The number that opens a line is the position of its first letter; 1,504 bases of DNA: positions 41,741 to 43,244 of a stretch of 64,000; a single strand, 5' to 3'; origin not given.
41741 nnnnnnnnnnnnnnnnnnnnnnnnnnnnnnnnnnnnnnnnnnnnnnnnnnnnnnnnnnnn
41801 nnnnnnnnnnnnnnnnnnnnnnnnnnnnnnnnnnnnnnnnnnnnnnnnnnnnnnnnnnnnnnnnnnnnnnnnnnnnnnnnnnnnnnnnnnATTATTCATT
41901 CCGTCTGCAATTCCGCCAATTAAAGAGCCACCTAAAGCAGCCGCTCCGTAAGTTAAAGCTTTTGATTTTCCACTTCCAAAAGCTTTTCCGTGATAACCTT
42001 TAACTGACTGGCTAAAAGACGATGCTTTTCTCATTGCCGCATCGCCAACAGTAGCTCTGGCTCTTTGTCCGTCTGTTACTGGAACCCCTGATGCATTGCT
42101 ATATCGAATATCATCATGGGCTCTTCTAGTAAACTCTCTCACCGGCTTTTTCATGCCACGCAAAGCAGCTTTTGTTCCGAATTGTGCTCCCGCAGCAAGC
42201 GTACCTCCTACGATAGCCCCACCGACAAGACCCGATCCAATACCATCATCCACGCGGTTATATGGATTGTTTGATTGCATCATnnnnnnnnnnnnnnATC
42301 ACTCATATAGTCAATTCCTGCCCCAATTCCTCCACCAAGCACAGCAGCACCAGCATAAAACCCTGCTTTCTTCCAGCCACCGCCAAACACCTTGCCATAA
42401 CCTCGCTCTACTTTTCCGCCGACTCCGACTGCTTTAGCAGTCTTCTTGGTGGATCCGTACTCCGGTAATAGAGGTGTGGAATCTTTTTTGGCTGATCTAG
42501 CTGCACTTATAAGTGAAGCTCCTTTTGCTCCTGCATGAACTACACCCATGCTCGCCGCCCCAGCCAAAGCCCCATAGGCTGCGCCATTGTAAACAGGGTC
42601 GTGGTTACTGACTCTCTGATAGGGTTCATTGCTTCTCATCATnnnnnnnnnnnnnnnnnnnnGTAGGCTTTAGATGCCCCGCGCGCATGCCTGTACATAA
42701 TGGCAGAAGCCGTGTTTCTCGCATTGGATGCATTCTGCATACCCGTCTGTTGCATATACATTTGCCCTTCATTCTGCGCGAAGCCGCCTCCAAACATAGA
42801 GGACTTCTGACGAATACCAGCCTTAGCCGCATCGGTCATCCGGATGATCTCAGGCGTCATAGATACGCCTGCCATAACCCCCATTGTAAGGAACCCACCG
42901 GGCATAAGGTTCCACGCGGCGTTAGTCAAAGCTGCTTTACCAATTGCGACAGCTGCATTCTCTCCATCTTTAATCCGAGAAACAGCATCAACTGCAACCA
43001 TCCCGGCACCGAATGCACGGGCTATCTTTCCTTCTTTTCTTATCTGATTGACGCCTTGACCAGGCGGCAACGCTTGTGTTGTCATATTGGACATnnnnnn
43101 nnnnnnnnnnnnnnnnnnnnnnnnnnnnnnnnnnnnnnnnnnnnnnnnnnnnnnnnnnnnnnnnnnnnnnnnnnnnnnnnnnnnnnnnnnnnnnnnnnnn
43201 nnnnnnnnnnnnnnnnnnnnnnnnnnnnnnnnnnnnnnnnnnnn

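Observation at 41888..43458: Tandem array of four Gly/Ala-rich small proteins inside the packaging module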

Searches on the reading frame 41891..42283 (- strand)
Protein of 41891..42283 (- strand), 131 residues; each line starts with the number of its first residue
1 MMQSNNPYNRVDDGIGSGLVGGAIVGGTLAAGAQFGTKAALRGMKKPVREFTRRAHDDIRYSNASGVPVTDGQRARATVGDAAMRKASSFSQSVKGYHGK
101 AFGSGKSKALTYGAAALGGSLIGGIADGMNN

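Call 4: search_protein_families(library=phrogs, proteins=[window:41891-42283:-], max_evalue=0.01)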
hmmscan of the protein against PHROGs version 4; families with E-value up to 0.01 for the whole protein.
window:41891-42283:- (131 aa): 0 families

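Call 5: search_protein_families(library=pfam, proteins=[window:41891-42283:-], max_evalue=0.1)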
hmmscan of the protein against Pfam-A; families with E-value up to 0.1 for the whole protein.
window:41891-42283:- (131 aa): 0 families

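Call 26: search_dna_similar(query=window:41891-42283:-, collection=phages, mode=protein, max_evalue=1, max_rows=20)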
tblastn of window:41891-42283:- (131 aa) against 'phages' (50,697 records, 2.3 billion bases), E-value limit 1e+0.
No match.

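Call 31: find_homologous_proteins(query=window:41891-42283:-, max_evalue=0.01)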
Query window:41891-42283:- (131 aa): 3 proteins with E <= 0.01 among 68 candidates.
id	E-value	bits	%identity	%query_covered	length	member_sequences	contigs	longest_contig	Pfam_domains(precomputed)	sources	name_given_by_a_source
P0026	3.4e-76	271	100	100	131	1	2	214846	-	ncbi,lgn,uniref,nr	ncbi:hypothetical protein PUW25_25405 (plasmid) [Paenibacillus urinalis]|uniref:Uncharacterized prot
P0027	1.2e-19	89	47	85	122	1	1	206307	-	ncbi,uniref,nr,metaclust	ncbi:hypothetical protein TCA2_4518 [Paenibacillus sp. TCA20]|uniref:hypothetical protein n=1 Tax=Pa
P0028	1.6e-16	79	92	10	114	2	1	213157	-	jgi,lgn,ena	-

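Call 62: search_protein_families(library=pfam, alignment_id=A4, max_evalue=1)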
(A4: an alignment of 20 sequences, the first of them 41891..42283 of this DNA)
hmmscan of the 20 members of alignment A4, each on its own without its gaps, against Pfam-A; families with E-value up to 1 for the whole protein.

A. member 1, window:41891-42283:- (131 aa): 1 family
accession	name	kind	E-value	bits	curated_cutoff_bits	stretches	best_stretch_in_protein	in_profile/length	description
PF09719.15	C_GCAxxG_C_C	-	0.12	12.9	27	1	13-60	31-76/118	Putative redox-active protein (C_GCAxxG_C_C)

B. families by the number of members that match (of 20 scanned): 10 families
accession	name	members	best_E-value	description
PF09719.15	C_GCAxxG_C_C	2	0.12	Putative redox-active protein (C_GCAxxG_C_C)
PF02315.21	MDH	1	0.0052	Methanol dehydrogenase beta subunit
PF14019.11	DUF4235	1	0.036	Protein of unknown function (DUF4235)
PF11981.13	DUF3482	1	0.042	Domain of unknown function (DUF3482)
PF24229.1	Phage_TreK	1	0.049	Staphylococcus phage terminal repeat-encoded protein TreK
PF19197.5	DUF5872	1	0.09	Family of unknown function (DUF5872)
PF02912.23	Phe_tRNA-synt_N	1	0.12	Aminoacyl tRNA synthetase class II, N-terminal domain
PF20398.3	DUF6691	1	0.13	Family of unknown function (DUF6691)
PF17752.6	BLF1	1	0.15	Burkholderia lethal factor 1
PF18826.6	bVLRF1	1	0.23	Bacteroidetes VLRF1 release factor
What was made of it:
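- Closest known: Glycine-zipper membrane motifs. Different: No Pfam glycine-zipper, holin or bacteriocin family is matched even at E <= 1 in 20 family C members (call 62).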

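Call 67: search_protein_families(library=ncbifam, proteins=[window:41891-42283:-], max_evalue=0.1)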
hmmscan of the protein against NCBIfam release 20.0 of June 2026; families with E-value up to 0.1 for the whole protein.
window:41891-42283:- (131 aa): 0 families
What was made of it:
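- On Holins / glycine-zipper membrane proteins: No family match was found (calls 4, 5, 62, 67).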

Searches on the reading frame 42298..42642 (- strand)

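Call 4: search_protein_families(library=phrogs, proteins=[window:42298-42642:-], max_evalue=0.01)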
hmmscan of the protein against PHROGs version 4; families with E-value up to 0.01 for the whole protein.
window:42298-42642:- (115 aa): 0 families

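Call 5: search_protein_families(library=pfam, proteins=[window:42298-42642:-], max_evalue=0.1)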
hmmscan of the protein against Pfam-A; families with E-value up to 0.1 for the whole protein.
window:42298-42642:- (115 aa): 0 families

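Call 67: search_protein_families(library=ncbifam, proteins=[window:42298-42642:-], max_evalue=0.1)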
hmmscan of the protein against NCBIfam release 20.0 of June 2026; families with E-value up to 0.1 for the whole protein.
window:42298-42642:- (115 aa): 1 family
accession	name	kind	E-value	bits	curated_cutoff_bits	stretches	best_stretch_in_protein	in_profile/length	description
TIGR00783.1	ccs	subfamily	0.065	12.2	549.05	1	82-111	145-174/420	citrate:cation symporter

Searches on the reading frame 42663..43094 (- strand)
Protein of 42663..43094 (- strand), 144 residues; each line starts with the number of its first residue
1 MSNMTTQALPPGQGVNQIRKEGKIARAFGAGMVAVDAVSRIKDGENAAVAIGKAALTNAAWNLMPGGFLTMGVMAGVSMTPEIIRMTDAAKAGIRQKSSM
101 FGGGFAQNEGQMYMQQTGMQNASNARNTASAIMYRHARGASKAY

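Call 4: search_protein_families(library=phrogs, proteins=[window:42663-43094:-], max_evalue=0.01)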
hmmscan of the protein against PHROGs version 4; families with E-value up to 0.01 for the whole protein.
window:42663-43094:- (144 aa): 0 families

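Call 5: search_protein_families(library=pfam, proteins=[window:42663-43094:-], max_evalue=0.1)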
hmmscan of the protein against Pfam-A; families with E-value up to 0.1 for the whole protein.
window:42663-43094:- (144 aa): 0 families

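Call 25: search_dna_similar(query=window:42663-43094:-, collection=phages, mode=protein, max_evalue=1, max_rows=20)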
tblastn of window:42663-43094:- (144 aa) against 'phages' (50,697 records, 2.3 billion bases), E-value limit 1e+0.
Records with a match: 1; places in all: 1; records where one place covers at least 80% of the query: 0.
Best place of each record, by identity: <60% 1.
By first word of the organism name: Moorella 1.
By host as written in the record: Moorella thermoacetica DSM 103132 1.
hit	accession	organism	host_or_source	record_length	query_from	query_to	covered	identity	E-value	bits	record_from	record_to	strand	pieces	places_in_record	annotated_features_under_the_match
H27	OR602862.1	Moorella phage MTATph1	Moorella thermoacetica DSM 103132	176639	31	83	37%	35.8%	7e-1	35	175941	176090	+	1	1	hypothetical protein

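Call 28: find_homologous_proteins(query=window:42663-43094:-, max_evalue=0.001)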
Query window:42663-43094:- (144 aa): 18 proteins with E <= 0.001 among 55 candidates.
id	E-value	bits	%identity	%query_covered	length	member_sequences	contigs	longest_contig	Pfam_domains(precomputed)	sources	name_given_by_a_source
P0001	9.3e-85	299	100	100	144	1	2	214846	-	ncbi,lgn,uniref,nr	ncbi:hypothetical protein PUW25_25415 (plasmid) [Paenibacillus urinalis]|uniref:Uncharacterized prot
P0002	3.2e-76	271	92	100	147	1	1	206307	-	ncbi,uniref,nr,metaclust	ncbi:hypothetical protein TCA2_4516 [Paenibacillus sp. TCA20]|uniref:hypothetical protein n=1 Tax=Pa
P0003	7.6e-65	235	79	100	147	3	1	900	-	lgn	-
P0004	9.0e-58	212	71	99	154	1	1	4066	-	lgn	-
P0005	1.0e-48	182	63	99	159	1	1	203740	-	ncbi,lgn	-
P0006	1.6e-43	166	60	99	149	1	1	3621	-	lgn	-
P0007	8.2e-35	137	59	85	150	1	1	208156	-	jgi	jgi:hypothetical protein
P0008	1.4e-34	137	58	78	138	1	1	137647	-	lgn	-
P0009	6.1e-30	122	52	99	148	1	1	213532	-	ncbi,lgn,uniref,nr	ncbi:hypothetical protein SAMN02799624_05227 [Paenibacillus sp. UNC496MF]|uniref:hypothetical protei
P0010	1.1e-29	121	54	81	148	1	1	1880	-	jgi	jgi:hypothetical protein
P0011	2.2e-26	110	49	88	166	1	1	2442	-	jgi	jgi:hypothetical protein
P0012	6.4e-24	102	47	79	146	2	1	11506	-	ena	-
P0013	8.6e-22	95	41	92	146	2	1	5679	-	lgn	-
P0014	2.2e-20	91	48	79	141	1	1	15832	-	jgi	jgi:hypothetical protein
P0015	2.8e-20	91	47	79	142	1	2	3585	-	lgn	-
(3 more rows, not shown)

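Call 43: predict_structure(alignment_id=A1)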
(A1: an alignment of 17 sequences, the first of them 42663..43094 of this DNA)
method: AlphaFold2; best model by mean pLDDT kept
length: 144 residues; sequences in the alignment: 17
mean_pLDDT: 49.6   pTM: 0.21
mean pLDDT of the five models: 49.6, 47.7, 47.5, 45.9, 38.9
residues with pLDDT >= 90: 0; 70-90: 0; 50-70: 78; < 50: 66
segments of 3 or more residues with pLDDT < 50: 1-23, 43-48, 78-100, 102-107
pLDDT, mean of each block of 10 residues (from residue 1): 37 42 52 54 48 57 51 51 43 43 47 55 59 55 48
secondary structure, 60 per line:
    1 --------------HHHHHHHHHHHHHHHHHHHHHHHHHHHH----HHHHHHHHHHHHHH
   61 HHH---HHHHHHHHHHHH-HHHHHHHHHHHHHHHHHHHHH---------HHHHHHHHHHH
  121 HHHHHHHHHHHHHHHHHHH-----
elements in order: H15-42 H47-63 H67-78 H80-100 H110-139

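Call 45: search_solved_structures(query=A1, max_evalue=5)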
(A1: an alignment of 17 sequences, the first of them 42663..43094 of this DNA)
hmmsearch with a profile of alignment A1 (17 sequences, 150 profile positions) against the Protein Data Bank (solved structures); distinct sequences matched with E-value up to 5: 4.
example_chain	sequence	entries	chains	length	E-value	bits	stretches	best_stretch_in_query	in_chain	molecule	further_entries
8e5h_A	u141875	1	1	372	0.49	13.5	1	35-67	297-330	NADH:flavin oxidoreductase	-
4hzu_T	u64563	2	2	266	1.1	12.3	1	55-122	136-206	Energy-coupling factor transporter transmembrane protein EcfT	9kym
4huq_T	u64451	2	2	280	1.2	12.2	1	55-122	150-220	Energy-coupling factor transporter transmembrane protein EcfT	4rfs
1xb2_B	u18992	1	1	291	2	11.5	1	52-91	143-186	Elongation factor Ts, mitochondrial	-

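Call 47: search_protein_representatives(alignment_id=A1)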
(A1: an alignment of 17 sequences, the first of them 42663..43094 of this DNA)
Query: 17 sequences, 150 profile positions. Proteins with E-value up to 0.001 (for the whole library): 73; up to 1e-10: 22; up to 1e-30: 12. The best 73 are listed.
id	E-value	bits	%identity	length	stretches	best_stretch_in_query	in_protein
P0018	2.9e-50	186.3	-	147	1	7-150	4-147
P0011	5.3e-50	185.4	-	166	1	15-150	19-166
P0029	8.6e-45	168.5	-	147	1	13-150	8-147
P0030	2.8e-44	166.9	-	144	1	10-150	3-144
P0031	1.3e-41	158.2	-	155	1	9-150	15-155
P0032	2.8e-39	150.7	-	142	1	27-150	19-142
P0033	6.2e-36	139.8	-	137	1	27-150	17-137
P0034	1.6e-34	135.2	-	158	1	9-150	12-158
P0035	5.0e-34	133.6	-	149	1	27-150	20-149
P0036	3.2e-33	131.0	-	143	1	30-150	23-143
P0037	1.0e-32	129.3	-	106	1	48-150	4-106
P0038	1.4e-32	128.9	-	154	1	9-150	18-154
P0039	3.3e-29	118.0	-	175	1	18-135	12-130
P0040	1.1e-27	113.0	-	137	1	27-150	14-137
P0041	4.5e-27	111.0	-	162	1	12-150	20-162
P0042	4.8e-27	110.9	-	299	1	23-150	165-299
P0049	6.4e-10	55.3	-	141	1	26-146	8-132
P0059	1.4e-07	47.8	-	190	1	19-144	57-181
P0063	5.8e-07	45.8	-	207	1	28-144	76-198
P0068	1.2e-06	44.7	-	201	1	23-139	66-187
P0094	3.8e-04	36.6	-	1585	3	16-91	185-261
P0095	5.5e-04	36.1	-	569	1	22-145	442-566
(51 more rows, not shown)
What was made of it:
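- On 0305phi8-36 gp115 family (family B): The exhaustive search finds 73 representatives (call 47).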

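Call 49: search_protein_families(library=pfam, proteins=[P0042, P0095, P0094, P0063, P0068, P0059], max_evalue=0.01)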
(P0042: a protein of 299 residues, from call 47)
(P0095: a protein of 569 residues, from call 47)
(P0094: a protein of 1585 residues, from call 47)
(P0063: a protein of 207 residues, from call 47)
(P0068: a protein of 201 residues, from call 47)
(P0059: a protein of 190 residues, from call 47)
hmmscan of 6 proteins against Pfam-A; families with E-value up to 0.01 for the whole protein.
P0042 (299 aa): 0 families

P0095 (569 aa): 0 families

P0094 (1585 aa): 6 families
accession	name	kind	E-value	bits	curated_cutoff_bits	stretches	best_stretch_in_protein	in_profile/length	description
PF17963.7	Big_9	-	6.2e-177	575.5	23.6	10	612-703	1-88/89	Bacterial Ig domain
PF17892.7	Cadherin_5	-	1e-137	448.9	26.5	10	612-705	2-97/98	Cadherin-like domain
PF17803.7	Cadherin_4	-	4.1e-134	437.7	25.1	10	415-484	1-71/71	Bacterial cadherin-like domain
PF03160.20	Calx-beta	-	9.2e-26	90.6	27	3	1133-1243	9-117/119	Calx-beta domain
PF16184.11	Cadherin_3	-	1.1e-05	25.7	25.5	0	338-387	8-57/106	Cadherin-like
PF19076.6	CshA_repeat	-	3.3e-05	24.9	27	0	450-514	41-102/103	Surface adhesin CshA repetitive domain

P0063 (207 aa): 0 families

P0068 (201 aa): 0 families

P0059 (190 aa): 0 families

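Call 67: search_protein_families(library=ncbifam, proteins=[window:42663-43094:-], max_evalue=0.1)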
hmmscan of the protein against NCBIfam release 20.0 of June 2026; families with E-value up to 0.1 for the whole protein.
window:42663-43094:- (144 aa): 0 families

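Call 81: search_solved_structures(query=P0095, max_evalue=1)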
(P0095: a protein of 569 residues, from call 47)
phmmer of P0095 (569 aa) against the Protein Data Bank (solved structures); distinct sequences matched with E-value up to 1: 0.

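Call 82: search_protein_families(library=phrogs, proteins=[P0095, P0042, P0063, P0049], max_evalue=0.01)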
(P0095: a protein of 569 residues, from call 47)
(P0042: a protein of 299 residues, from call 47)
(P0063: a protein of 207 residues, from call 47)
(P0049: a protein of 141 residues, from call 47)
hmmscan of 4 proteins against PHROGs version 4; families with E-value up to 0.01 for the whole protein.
P0095 (569 aa): 0 families

P0042 (299 aa): 1 family
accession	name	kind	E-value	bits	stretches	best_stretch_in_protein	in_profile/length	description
phrog_27727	-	unknown function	0.0018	19.5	1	45-75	25-55/66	-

P0063 (207 aa): 0 families

P0049 (141 aa): 0 families

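Call 84: find_encoding_contigs(protein=P0001, flank=4000, max_places=3)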
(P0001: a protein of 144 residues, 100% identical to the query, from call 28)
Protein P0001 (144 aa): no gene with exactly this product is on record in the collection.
